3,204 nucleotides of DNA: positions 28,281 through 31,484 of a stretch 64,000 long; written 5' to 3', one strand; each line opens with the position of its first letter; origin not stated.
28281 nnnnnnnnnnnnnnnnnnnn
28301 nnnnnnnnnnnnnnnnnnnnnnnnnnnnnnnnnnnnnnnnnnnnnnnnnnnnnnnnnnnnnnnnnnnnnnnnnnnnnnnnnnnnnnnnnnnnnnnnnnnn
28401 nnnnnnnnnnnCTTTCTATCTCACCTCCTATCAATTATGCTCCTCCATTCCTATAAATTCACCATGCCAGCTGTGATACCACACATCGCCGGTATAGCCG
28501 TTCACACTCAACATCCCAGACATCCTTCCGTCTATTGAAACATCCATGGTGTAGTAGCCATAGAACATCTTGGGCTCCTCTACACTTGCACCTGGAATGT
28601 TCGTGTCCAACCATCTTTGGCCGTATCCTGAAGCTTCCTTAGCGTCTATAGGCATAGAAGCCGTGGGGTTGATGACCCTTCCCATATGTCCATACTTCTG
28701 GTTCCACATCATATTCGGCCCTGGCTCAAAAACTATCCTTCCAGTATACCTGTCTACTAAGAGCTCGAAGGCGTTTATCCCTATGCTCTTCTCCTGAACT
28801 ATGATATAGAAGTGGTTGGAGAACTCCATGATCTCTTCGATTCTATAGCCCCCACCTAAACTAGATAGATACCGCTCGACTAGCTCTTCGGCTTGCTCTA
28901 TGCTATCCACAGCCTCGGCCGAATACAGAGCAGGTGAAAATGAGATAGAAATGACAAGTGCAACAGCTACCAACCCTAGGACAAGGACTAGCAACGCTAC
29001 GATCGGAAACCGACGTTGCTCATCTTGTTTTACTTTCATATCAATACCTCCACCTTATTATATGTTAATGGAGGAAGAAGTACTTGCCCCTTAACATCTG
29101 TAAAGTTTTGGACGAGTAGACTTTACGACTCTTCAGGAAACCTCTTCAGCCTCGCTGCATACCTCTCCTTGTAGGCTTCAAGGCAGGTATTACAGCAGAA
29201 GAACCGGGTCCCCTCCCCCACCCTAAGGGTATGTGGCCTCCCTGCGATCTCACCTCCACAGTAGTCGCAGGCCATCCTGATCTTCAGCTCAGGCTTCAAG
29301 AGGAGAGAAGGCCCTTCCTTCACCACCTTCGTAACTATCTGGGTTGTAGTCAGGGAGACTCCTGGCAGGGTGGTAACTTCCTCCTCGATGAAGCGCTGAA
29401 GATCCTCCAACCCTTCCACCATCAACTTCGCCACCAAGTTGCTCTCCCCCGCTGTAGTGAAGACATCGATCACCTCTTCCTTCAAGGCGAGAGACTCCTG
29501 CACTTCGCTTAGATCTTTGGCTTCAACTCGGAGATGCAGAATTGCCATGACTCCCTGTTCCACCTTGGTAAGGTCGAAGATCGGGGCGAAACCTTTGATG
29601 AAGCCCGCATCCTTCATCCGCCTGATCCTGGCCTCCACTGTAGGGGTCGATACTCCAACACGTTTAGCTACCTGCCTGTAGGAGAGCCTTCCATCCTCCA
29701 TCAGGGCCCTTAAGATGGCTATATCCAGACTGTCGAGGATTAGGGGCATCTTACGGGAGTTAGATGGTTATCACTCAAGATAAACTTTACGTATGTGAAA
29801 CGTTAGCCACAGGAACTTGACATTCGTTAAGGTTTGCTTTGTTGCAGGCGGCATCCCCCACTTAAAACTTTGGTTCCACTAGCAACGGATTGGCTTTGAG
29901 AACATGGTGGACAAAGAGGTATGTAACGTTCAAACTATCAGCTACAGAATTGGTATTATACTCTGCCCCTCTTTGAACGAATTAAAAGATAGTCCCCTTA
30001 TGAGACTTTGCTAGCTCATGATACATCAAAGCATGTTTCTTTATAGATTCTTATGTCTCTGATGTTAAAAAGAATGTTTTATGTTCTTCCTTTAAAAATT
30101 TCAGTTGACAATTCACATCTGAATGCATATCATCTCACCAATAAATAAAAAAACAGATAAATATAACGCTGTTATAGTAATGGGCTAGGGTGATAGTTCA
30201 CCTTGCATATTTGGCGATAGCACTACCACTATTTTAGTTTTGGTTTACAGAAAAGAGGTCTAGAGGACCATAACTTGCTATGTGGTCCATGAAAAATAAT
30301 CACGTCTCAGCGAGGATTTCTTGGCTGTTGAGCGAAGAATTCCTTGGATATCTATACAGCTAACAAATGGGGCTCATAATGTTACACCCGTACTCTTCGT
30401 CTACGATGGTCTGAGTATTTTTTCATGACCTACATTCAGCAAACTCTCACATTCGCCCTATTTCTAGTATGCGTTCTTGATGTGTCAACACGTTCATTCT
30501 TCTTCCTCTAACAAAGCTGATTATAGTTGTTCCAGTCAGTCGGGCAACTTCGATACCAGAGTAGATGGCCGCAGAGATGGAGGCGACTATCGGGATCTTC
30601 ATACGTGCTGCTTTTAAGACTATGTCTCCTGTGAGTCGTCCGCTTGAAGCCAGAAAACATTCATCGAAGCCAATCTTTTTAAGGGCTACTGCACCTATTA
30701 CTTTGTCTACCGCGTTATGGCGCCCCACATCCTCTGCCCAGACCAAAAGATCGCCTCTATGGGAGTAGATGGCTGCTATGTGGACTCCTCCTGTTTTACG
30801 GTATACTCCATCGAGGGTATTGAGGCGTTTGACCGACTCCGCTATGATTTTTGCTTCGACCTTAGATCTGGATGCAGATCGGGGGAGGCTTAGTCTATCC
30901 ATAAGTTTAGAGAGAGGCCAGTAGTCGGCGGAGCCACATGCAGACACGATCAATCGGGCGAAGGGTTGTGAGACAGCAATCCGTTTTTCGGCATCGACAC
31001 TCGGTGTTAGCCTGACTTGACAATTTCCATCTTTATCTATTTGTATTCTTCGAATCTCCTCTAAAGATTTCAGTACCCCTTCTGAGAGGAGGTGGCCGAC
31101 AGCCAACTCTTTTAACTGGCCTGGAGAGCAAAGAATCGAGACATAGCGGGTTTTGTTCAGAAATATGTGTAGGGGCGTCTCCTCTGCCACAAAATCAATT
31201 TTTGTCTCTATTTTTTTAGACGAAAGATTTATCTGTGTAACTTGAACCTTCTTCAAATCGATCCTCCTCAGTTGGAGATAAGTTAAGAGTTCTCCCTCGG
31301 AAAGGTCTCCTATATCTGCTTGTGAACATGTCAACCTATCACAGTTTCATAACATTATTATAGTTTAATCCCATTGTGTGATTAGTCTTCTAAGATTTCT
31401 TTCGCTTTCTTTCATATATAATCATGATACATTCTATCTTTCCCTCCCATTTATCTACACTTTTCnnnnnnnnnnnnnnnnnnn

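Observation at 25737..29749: Copper-resistance operon with a Met/Gly-rich membrane protein and a PepSY-like ectoprotein as unusual partners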

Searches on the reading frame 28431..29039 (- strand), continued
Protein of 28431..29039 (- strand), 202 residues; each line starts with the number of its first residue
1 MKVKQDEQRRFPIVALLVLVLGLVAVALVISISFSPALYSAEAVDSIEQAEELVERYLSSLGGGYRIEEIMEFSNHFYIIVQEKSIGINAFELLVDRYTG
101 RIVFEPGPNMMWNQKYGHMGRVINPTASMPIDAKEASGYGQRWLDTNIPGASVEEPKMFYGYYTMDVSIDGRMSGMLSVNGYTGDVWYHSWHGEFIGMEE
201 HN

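Call 57: search_protein_families(library=pfam, proteins=[P0211, P0222, P0233, P0237, P0240, P0227, P0213, P0219, P0176, P0152], max_evalue=0.05)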
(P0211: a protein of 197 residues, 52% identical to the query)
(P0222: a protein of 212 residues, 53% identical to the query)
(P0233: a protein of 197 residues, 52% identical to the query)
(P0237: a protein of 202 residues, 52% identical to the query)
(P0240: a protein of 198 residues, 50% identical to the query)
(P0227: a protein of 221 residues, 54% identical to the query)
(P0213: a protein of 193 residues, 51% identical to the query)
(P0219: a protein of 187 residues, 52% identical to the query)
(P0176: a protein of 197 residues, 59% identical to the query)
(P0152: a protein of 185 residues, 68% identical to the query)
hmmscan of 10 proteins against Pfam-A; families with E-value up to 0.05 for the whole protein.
P0211 (197 aa): 1 family
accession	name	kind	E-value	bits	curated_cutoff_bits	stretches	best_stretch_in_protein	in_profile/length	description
PF25425.1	YfjL_N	-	0.029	15.2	27.8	0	20-75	9-66/97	YfjL-like, N-terminal domain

P0222 (212 aa): 2 families
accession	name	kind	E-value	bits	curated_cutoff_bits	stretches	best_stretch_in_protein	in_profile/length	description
PF14333.11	DUF4389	-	0.0046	17.3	25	1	25-72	12-59/76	Domain of unknown function (DUF4389)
PF25425.1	YfjL_N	-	0.009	16.8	27.8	0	35-89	8-64/97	YfjL-like, N-terminal domain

P0233 (197 aa): 1 family
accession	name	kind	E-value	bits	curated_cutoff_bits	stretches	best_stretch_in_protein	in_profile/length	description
PF25425.1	YfjL_N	-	0.048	14.4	27.8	0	16-74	5-65/97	YfjL-like, N-terminal domain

P0237 (202 aa): 2 families
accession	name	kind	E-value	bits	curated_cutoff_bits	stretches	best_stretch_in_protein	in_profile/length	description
PF25425.1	YfjL_N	-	0.0014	19.4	27.8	0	21-77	5-63/97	YfjL-like, N-terminal domain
PF16244.11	DUF4901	-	0.015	15.9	27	0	47-79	77-114/148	YcdB, YcdC repeated domain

P0240 (198 aa): 0 families

P0227 (221 aa): 0 families

P0213 (193 aa): 1 family
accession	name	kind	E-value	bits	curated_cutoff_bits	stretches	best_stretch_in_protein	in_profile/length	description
PF03413.25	PepSY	-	0.0041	17.8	24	0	39-93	5-56/60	Peptidase propeptide and YPEB domain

P0219 (187 aa): 0 families

P0176 (197 aa): 0 families

P0152 (185 aa): 0 families
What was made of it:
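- On PepSY (PF03413): P0213 scores 17.8 bits against a cut-off of 24 over residues 39-93 (call 57).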

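Call 68: search_protein_representatives(alignment_id=A2)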
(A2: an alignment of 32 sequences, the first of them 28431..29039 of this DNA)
Query: 32 sequences, 198 profile positions. Proteins with E-value up to 0.001 (for the whole library): 1445; up to 1e-10: 1089; up to 1e-30: 496. The best 150 are listed.
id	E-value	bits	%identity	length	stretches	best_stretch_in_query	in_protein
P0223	8.2e-83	293.0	-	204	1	1-197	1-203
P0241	2.1e-71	255.8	-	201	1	5-197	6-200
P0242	5.6e-60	218.5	-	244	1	42-197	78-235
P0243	6.3e-60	218.3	-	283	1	34-197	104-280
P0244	9.1e-60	217.8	-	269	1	42-195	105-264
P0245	1.3e-59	217.3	-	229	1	41-196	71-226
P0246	2.1e-59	216.6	-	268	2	32-116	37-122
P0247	3.6e-59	215.8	-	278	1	42-198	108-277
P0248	6.0e-59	215.1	-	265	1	41-194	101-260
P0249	2.3e-58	213.2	-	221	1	42-196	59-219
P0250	6.0e-58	211.8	-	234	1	38-198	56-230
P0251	6.5e-58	211.7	-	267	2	43-193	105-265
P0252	1.2e-57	210.8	-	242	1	42-196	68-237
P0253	2.4e-57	209.8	-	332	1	42-198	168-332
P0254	4.9e-57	208.8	-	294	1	42-196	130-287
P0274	1.4e-54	200.8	-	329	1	42-195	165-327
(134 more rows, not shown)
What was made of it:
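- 28431..29039 (-): ORF-A: an N-terminally anchored ectoprotein made of two homologous PepSY-like alpha+beta modules. They are joined by a conserved, disordered Met/His linker (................), and the protein ends in a WYHSWHG motif. The family has 1,445 clusters at 50% identity (call 68).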

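Call 71: find_encoding_contigs(protein=P0243, flank=6000, max_places=2)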
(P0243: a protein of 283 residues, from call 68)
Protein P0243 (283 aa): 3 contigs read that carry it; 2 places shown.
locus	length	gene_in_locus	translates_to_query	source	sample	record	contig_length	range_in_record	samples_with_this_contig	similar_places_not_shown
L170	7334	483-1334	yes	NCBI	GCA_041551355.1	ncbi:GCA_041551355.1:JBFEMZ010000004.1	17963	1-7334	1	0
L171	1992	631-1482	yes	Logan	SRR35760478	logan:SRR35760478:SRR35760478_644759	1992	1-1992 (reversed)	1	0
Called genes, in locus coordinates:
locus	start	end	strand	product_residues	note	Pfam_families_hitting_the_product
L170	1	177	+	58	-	?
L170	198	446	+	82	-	PF13248:Zn_ribbon_3 (weak), PF13240:Zn_Ribbon_1 (weak)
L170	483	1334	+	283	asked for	-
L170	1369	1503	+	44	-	-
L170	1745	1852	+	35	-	PF04945:YHS (weak)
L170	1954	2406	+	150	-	PF00011:HSP20, PF17886:ArsA_HSP20 (weak)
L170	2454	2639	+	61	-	PF04945:YHS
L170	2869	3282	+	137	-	PF01957:NfeD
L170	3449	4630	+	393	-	PF13398:Peptidase_M50B (weak), PF02163:Peptidase_M50, PF00571:CBS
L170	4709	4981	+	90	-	-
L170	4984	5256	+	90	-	PF00037:Fer4, PF12797:Fer4_2 (faint), PF25160:LdpA_Fe-S-bd (faint), PF12798:Fer4_3 (faint), PF12838:Fer4_7 (weak), PF13187:Fer4_9 (weak), PF13484:Fer4_16 (faint)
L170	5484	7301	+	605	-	PF01558:POR, PF01855:POR_N, PF02780:Transketolase_C (weak), PF17147:PFOR_II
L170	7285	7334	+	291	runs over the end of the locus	PF02775:TPP_enzyme_C, PF12367:PFO_beta_C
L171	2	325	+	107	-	?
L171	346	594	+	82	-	PF13248:Zn_ribbon_3 (weak), PF13240:Zn_Ribbon_1 (weak)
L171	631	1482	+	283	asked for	-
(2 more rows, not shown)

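Call 72: find_encoding_contigs(protein=P0274, flank=6000, max_places=2)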
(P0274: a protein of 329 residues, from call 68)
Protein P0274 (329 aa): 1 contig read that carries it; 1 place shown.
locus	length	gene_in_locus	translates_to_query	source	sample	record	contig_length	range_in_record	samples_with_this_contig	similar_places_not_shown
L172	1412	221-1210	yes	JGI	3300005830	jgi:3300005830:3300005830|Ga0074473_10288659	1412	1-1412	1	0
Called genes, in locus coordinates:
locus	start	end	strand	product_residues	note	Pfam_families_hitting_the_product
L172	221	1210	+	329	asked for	-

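Call 73: find_encoding_contigs(protein=P0242, flank=6000, max_places=2)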
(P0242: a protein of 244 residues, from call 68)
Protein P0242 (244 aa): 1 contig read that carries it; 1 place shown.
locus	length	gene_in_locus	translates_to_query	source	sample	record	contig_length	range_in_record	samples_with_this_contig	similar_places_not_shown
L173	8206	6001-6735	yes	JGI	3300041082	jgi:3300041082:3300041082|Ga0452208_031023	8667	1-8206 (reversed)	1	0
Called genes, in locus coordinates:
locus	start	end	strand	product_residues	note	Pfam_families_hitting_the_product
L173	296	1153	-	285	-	-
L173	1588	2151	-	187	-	PF22544:HYDIN_VesB_CFA65-like_Ig (weak), PF07610:DUF1573 (faint)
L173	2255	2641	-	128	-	PF03625:DUF302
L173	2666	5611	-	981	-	PF13473:Cupredoxin_1, PF00403:HMA, PF00122:E1-E2_ATPase, PF00702:Hydrolase, PF08282:Hydrolase_3 (faint), PF04945:YHS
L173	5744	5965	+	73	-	PF09851:SHOCT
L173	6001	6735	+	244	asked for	-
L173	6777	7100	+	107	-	PF02583:Trns_repr_metal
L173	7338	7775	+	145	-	PF01209:Ubie_methyltran, PF08241:Methyltransf_11, PF08242:Methyltransf_12, PF13489:Methyltransf_23 (weak), PF13649:Methyltransf_25, PF13847:Methyltransf_31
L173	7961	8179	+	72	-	PF01957:NfeD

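Call 74: find_encoding_contigs(protein=P0253, flank=6000, max_places=2)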
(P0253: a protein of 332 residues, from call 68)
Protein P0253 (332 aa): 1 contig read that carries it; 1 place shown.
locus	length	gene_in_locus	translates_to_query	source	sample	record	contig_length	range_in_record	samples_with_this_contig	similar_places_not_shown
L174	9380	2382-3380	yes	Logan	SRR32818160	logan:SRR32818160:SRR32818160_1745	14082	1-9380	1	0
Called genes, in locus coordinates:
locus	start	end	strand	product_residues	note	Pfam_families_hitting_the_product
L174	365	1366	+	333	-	PF05239:PRC (faint), PF04972:BON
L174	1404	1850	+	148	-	PF00582:Usp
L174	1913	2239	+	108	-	PF12732:YtxH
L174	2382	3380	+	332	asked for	-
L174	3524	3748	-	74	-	PF13459:Fer4_15, PF13370:Fer4_13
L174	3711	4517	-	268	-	-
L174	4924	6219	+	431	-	PF00561:Abhydrolase_1, PF12146:Hydrolase_4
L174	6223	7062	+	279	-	-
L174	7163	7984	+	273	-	PF20181:DUF6544, PF21900:DUF6920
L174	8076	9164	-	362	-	-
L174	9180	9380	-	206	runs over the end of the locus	PF00258:Flavodoxin_1 (weak), PF12724:Flavodoxin_5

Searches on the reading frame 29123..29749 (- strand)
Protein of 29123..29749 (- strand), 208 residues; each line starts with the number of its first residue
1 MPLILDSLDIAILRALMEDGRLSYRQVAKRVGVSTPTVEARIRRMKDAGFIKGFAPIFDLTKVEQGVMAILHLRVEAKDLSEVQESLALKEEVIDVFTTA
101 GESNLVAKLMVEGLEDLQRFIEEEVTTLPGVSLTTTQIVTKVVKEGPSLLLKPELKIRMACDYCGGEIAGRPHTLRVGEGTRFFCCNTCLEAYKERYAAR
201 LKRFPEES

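Call 3: search_protein_families(library=pfam, proteins=[window:29123-29749:-], max_evalue=0.1)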
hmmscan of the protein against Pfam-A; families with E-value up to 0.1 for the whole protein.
window:29123-29749:- (208 aa): 39 families (the best 25 are shown)
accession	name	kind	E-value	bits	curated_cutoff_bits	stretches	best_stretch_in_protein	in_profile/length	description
PF13404.12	HTH_AsnC-type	-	3.2e-17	62.5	27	1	5-46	1-42/42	AsnC-type helix-turn-helix domain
PF13412.12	HTH_24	-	1.3e-16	60.4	21.9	1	5-52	1-48/48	Winged helix-turn-helix DNA-binding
PF08394.17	Arc_trans_TRASH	-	1.5e-13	51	27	1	160-197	2-39/43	Archaeal TRASH domain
PF01037.27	AsnC_trans_reg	-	4.3e-13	49.4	25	1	72-141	2-72/73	Lrp/AsnC ligand binding domain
PF22482.2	AsnC_trans_reg_3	-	2.5e-08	34.3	24.4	1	75-145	11-88/95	PF0864 C-terminal dimeric alpha+beta barrel domain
PF24273.1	TRASH_HVO_1752_C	-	7.1e-08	32.9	27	1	160-198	3-41/47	HVO_1752, C-terminal TRASH domain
PF06467.20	zf-FCS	-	2.5e-05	24.5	22.4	1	161-193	7-39/39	MYM-type Zinc finger with FCS sequence motif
PF12840.13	HTH_20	-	3.2e-05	24.3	27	1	10-52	7-49/51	Helix-turn-helix domain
PF01978.25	TrmB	-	3.6e-05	24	25.6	1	6-52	7-53/68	Sugar-specific transcriptional regulator TrmB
PF13384.12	HTH_23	-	5.9e-05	23.2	24.6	1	11-49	9-45/50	Homeodomain-like domain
PF12802.13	MarR_2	-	8.1e-05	23.2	27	1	9-51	7-50/61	MarR family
PF25212.1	HVO_A0114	-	0.00011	22.4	27.6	1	5-52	20-67/84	HVO_A0114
PF01022.26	HTH_5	-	0.00039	20.7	22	1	11-52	6-46/47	Bacterial regulatory protein, arsR family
PF01047.28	MarR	-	0.00055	20.2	24.6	1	10-52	6-48/59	MarR family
PF13518.12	HTH_28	-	0.00064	20.2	25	1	11-50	4-41/52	Helix-turn-helix domain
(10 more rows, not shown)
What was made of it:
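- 29123..29749 (-): CopR/CopT-type regulator: AsnC-type HTH, Lrp/AsnC ligand domain and a C-terminal TRASH domain (CDYC...CCNTC). Call 3: HTH_AsnC E 3.2e-17, AsnC_trans_reg 4.3e-13, Arc_trans_TRASH 1.5e-13.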

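Call 4: search_protein_families(library=ncbifam, proteins=[window:29123-29749:-], max_evalue=0.1)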
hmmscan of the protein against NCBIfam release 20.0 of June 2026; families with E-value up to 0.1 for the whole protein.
window:29123-29749:- (208 aa): 21 families
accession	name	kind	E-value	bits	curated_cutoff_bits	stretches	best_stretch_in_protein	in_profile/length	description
NF041396.1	TranRegLrp_Halo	equivalog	3e-22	79.1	190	1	6-145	4-142/149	HTH-type transcriptional regulator Lrp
NF053758.1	ChrTpTrnRegChrS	equivalog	1.2e-20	73.8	250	1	4-144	11-151/158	chromate efflux transcriptional regulator ChrS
NF008384.0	PRK11179.1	equivalog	2.7e-20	72.8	227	1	5-139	7-142/153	transcriptional regulator AsnC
NF041395.1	TranRegLrpA1_Halo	equivalog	2.6e-17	63.1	250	1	9-135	7-133/142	HTH-type transcriptional regulator LrpA1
NF008370.0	PRK11169.1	equivalog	5e-16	58.8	233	1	5-152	12-162/164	leucine-responsive transcriptional regulator Lrp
NF040947.1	trans_reg_LysM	equivalog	6.8e-16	58.3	180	1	5-141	1-134/136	HTH-type transcriptional regulator LysM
NF040820.1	trans_reg_LrpA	equivalog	3.5e-12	46.4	250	1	5-140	2-137/141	HTH-type transcriptional regulator LrpA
TIGR01884.1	cas_HTH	subfamily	1.2e-05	24.8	60.2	1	6-52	141-187/202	CRISPR-associated CARF protein Csa3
NF040707.3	Siroheme_Dcarb_AhbB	equivalog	2.8e-05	23.9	125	1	21-93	13-85/146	siroheme decarboxylase subunit beta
TIGR04176.1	MarR_EPS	equivalog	0.00066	19.7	88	1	8-52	5-49/105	MarR family EPS-associated transcriptional regulator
NF040708.3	Siroheme_Dcarb_AhbA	equivalog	0.00083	19.1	140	1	24-113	19-107/144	siroheme decarboxylase subunit alpha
NF033788.1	HTH_metalloreg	subfamily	0.0011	18.7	55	1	10-52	14-56/77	metalloregulator ArsR/SmtB family transcription factor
NF040887.2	trans_reg_YciT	exception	0.0029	17.2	450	1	10-108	6-103/246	DNA-binding transcriptional regulator YciT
NF008273.0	PRK11050.1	equivalog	0.0031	17.2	153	1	25-52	58-85/156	manganese-binding transcriptional regulator MntR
NF040939.2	trans_reg_lrs14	equivalog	0.0045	17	90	1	7-52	21-67/103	Lrs14 family HTH-type transcriptional regulator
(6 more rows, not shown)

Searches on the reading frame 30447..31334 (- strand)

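Call 3: search_protein_families(library=pfam, proteins=[window:30447-31334:-], max_evalue=0.1)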
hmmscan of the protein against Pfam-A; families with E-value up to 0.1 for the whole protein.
window:30447-31334:- (295 aa): 2 families
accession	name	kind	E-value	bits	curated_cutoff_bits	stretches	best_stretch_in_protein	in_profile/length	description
PF02634.21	FdhD-NarQ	-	1.1e-66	225.4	27.2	1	50-289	1-236/237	FdhD/NarQ family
PF10313.15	DUF2415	-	0.021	15.2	20.5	1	190-210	12-31/43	Uncharacterised protein domain (DUF2415)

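Call 4: search_protein_families(library=ncbifam, proteins=[window:30447-31334:-], max_evalue=0.1)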
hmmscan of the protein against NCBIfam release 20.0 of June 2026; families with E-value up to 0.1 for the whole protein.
window:30447-31334:- (295 aa): 2 families
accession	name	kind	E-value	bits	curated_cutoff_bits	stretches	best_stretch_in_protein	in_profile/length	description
NF001943.0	PRK00724.1-2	equivalog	7.4e-59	199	269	1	28-289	6-272/274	formate dehydrogenase accessory sulfurtransferase FdhD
TIGR00129.1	fdhD_narQ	equivalog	1.7e-56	191.3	140.9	1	47-290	3-236/237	formate dehydrogenase accessory sulfurtransferase FdhD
